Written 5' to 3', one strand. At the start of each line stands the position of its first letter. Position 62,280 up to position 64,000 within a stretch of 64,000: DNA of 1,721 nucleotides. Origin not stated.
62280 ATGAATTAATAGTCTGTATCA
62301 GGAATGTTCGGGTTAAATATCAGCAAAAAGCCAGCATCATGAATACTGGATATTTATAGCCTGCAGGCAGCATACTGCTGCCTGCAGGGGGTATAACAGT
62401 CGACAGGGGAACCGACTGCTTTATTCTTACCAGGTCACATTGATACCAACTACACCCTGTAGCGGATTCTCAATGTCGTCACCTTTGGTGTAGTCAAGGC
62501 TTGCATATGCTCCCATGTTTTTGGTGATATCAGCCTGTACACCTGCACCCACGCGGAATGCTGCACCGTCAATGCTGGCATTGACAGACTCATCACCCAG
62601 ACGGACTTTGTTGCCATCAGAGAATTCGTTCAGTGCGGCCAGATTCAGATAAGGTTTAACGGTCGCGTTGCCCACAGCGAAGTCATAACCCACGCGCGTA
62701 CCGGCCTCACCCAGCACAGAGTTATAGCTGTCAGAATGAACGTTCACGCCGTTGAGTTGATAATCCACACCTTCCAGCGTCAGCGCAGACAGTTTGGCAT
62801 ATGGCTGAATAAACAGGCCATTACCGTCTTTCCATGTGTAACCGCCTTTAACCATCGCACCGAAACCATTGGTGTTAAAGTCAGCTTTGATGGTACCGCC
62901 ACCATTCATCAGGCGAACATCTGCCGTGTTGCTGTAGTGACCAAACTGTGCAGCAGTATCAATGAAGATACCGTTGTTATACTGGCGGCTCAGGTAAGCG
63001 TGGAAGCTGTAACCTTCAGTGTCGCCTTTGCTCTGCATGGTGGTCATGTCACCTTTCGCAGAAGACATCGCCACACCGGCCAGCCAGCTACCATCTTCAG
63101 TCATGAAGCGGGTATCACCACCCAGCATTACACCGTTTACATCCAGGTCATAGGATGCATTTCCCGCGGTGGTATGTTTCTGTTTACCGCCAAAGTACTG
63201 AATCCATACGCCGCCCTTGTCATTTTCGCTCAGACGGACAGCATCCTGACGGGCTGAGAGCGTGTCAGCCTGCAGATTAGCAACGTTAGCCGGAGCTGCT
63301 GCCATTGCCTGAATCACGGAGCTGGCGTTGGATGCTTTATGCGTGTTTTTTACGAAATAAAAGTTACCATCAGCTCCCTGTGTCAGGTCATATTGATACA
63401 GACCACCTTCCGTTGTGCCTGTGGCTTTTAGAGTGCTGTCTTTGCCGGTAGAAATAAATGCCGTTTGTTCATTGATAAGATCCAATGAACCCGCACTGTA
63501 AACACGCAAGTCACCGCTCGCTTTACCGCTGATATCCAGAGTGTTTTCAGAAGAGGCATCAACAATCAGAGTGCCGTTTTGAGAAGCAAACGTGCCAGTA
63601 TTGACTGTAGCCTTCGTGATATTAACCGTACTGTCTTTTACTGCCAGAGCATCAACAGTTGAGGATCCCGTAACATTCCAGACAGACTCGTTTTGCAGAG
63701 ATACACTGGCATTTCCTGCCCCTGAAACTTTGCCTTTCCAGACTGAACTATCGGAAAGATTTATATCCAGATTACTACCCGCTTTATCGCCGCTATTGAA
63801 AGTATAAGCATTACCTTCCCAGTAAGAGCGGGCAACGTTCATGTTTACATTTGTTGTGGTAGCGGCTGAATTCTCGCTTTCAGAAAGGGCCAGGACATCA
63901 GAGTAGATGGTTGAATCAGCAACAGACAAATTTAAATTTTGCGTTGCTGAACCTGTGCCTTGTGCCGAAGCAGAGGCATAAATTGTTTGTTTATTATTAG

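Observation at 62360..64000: Autotransporter gene after ykgH, cut by the window edge, with a strong downstream hairpin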

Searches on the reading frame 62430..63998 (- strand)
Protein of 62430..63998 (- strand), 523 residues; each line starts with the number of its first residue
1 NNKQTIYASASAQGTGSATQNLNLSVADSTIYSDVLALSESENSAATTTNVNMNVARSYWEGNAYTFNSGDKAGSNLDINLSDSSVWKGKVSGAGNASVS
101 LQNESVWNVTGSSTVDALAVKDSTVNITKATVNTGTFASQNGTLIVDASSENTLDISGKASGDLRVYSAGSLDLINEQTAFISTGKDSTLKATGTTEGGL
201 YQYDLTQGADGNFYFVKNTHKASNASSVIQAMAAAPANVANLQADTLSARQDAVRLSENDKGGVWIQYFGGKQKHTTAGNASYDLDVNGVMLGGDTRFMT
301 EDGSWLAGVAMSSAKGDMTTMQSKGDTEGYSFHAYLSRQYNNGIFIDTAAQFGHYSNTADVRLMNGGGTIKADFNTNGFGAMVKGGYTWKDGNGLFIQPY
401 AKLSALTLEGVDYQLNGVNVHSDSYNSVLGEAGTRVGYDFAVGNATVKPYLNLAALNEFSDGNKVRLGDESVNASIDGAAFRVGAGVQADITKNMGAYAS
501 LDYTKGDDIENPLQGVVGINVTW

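Call 7: search_protein_families(library=pfam, proteins=[window:62430-63998:-], max_evalue=0.01)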
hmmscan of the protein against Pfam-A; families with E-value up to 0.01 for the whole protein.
window:62430-63998:- (523 aa): 1 family
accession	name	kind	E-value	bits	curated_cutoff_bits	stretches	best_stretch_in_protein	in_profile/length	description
PF03797.25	Autotransporter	-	3.9e-48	164.8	26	1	264-501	1-254/255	Autotransporter beta-domain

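Call 8: search_protein_families(library=ncbifam, proteins=[window:62430-63998:-], max_evalue=0.01)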
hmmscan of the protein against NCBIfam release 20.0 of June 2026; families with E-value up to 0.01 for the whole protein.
window:62430-63998:- (523 aa): 2 families
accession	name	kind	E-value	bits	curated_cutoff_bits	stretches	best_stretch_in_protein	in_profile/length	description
TIGR01414.1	autotrans_barl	domain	3.1e-69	234.1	16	1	124-523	7-432/432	autotransporter outer membrane beta-barrel domain-containing protein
NF040482.1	auto_BafA_Cterm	equivalog_domain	9.7e-24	83.7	700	1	229-520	348-640/643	BafA family autotransporter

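Call 9: search_solved_structures(query=window:62430-63998:-, max_evalue=0.001, show_alignments=2)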
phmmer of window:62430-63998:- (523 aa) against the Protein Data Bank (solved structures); distinct sequences matched with E-value up to 0.001: 2.
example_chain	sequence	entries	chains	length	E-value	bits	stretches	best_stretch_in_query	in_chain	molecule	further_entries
6bea_A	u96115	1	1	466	3.2e-143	481.4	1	1-247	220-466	Autotransporter protein UpaB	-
3qq2_A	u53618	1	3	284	2.1e-23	86.3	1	245-513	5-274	BrkA autotransporter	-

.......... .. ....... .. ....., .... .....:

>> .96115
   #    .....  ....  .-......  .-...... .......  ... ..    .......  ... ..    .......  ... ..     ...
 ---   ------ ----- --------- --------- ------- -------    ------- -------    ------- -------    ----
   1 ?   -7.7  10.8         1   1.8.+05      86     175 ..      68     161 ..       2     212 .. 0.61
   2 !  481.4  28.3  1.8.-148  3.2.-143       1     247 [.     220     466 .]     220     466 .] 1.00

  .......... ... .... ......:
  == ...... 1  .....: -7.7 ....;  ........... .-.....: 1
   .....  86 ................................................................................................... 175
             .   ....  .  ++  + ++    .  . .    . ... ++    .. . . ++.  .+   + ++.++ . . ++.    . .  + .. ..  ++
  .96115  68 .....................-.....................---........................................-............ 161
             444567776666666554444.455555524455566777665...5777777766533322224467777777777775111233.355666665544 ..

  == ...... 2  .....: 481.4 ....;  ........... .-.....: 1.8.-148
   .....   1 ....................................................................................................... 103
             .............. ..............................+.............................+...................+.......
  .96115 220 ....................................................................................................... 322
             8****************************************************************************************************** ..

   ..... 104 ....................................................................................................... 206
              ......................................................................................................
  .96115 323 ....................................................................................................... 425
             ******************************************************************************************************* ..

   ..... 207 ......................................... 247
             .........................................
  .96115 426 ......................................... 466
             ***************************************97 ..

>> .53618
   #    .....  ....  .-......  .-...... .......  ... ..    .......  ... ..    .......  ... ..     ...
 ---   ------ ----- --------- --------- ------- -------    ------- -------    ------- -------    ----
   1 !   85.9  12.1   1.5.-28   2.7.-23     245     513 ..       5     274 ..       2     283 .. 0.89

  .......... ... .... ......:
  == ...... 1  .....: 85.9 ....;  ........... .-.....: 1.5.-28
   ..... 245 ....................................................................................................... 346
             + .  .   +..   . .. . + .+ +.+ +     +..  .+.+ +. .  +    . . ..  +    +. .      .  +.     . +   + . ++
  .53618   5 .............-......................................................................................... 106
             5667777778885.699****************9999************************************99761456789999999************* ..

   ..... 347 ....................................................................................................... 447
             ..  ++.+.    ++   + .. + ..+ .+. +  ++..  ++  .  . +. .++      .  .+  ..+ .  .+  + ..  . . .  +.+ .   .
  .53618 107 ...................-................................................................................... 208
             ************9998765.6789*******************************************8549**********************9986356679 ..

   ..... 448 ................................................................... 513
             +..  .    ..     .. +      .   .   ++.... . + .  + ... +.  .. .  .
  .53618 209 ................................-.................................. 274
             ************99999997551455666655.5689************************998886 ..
